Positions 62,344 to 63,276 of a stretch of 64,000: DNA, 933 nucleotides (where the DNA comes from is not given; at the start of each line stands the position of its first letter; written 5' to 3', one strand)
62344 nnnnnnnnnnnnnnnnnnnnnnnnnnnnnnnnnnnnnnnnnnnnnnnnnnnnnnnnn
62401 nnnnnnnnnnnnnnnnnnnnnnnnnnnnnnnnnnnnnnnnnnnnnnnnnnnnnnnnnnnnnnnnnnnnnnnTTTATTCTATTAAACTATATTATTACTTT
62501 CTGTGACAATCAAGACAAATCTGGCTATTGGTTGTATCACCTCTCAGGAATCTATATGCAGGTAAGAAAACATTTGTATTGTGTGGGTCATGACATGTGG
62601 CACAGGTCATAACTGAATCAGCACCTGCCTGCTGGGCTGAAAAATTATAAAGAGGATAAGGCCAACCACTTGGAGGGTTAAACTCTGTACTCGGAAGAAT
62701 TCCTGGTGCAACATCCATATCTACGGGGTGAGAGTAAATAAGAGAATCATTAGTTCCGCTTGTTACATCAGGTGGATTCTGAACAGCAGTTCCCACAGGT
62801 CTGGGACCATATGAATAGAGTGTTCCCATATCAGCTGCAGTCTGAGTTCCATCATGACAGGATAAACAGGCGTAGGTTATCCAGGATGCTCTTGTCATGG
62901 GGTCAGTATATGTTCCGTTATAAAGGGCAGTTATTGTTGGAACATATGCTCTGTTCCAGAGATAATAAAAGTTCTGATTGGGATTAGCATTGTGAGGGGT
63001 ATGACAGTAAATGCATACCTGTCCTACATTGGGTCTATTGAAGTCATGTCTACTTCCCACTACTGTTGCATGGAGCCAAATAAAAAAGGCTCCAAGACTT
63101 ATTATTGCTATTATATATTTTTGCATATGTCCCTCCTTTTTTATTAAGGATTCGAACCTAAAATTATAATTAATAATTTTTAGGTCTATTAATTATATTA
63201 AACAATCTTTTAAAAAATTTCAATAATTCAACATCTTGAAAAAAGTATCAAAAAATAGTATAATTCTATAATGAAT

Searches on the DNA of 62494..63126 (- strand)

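Call 66: search_with_rna_model(model_id=R1, sources=[L091, L097, L099], filters=off, max_evalue=10)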
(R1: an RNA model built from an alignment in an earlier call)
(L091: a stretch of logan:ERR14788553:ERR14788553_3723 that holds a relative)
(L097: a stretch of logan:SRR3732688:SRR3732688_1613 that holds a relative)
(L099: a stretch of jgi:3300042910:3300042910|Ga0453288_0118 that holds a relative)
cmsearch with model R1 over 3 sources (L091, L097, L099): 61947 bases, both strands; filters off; matches with E-value up to 10: 33.
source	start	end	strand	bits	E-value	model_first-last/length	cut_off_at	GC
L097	1000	1022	-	17.9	0.021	1-23/23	no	0.26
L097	14026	14048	-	13.8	0.28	1-23/23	no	0.48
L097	20251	20273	-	13.2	0.43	1-23/23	no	0.26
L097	3716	3739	+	12.7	0.56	1-23/23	no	0.29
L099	9488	9508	-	12.6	0.61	1-23/23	no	0.48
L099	9580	9602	-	12.4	0.71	1-23/23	no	0.22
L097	3023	3052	-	11.9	0.95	1-23/23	no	0.43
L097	2682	2708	+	11.6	1.2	1-23/23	no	0.41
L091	3342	3366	+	11.4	1.3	1-23/23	no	0.36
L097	6537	6558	+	11.4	1.4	1-23/23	no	0.23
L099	8407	8429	-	11.2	1.5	1-23/23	no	0.22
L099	12613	12635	-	10.6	2.3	1-23/23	no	0.3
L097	18802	18824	+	10.3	2.8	1-23/23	no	0.35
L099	18079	18101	-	10.2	2.8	1-23/23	no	0.13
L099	2883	2915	+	10.2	3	1-23/23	no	0.33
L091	5801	5820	+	10.1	3.1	1-23/23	no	0.4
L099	16332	16359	+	9.9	3.5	1-23/23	no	0.32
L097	10900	10922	+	9.8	3.8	1-23/23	no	0.26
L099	12679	12701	-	9.3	5.2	1-23/23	no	0.22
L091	17000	17019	-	9.2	5.6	1-23/23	no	0.3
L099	476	494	-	9.1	5.8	1-23/23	no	0.32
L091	12292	12316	-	9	6.3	1-23/23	no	0.32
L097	13984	14001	+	8.9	6.7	1-23/23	no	0.39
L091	18583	18605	-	8.7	7.7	1-23/23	no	0.39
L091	12399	12421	-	8.7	7.7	1-23/23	no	0.3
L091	10647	10676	+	8.6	8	1-23/23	no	0.47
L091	10647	10676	-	8.6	8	1-23/23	no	0.47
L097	7234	7266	-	8.5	8.7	1-23/23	no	0.3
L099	13682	13706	-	8.5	8.7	1-23/23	no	0.36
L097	15521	15543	-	8.4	8.8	1-23/23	no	0.13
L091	20388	20408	+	8.4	9.3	1-23/23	no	0.38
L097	17157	17175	+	8.4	9.3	1-23/23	no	0.53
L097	8800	8832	+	8.3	9.7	1-23/23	no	0.27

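Call 67: search_with_rna_model(model_id=R1, sources=[L086, L088, L089, L093], filters=off, max_evalue=0.3)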
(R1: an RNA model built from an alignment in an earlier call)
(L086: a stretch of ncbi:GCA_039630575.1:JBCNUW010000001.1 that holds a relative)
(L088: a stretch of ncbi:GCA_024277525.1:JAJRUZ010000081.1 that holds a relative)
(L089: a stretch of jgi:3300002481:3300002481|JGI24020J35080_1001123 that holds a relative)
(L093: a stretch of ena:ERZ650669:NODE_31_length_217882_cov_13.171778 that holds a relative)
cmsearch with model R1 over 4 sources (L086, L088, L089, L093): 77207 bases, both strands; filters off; matches with E-value up to 0.3: 7.
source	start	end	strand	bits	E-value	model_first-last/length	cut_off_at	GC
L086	9959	9981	+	27.5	5.4e-05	1-23/23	no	0.35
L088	19462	19484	+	26.5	0.0001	1-23/23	no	0.3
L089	9382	9404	+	24.8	0.00032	1-23/23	no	0.39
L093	15958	15980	+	21.9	0.0019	1-23/23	no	0.35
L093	9958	9980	+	20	0.0068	1-23/23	no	0.43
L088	9960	9982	+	19.7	0.0081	1-23/23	no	0.43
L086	5317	5345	-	16.4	0.067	1-23/23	no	0.45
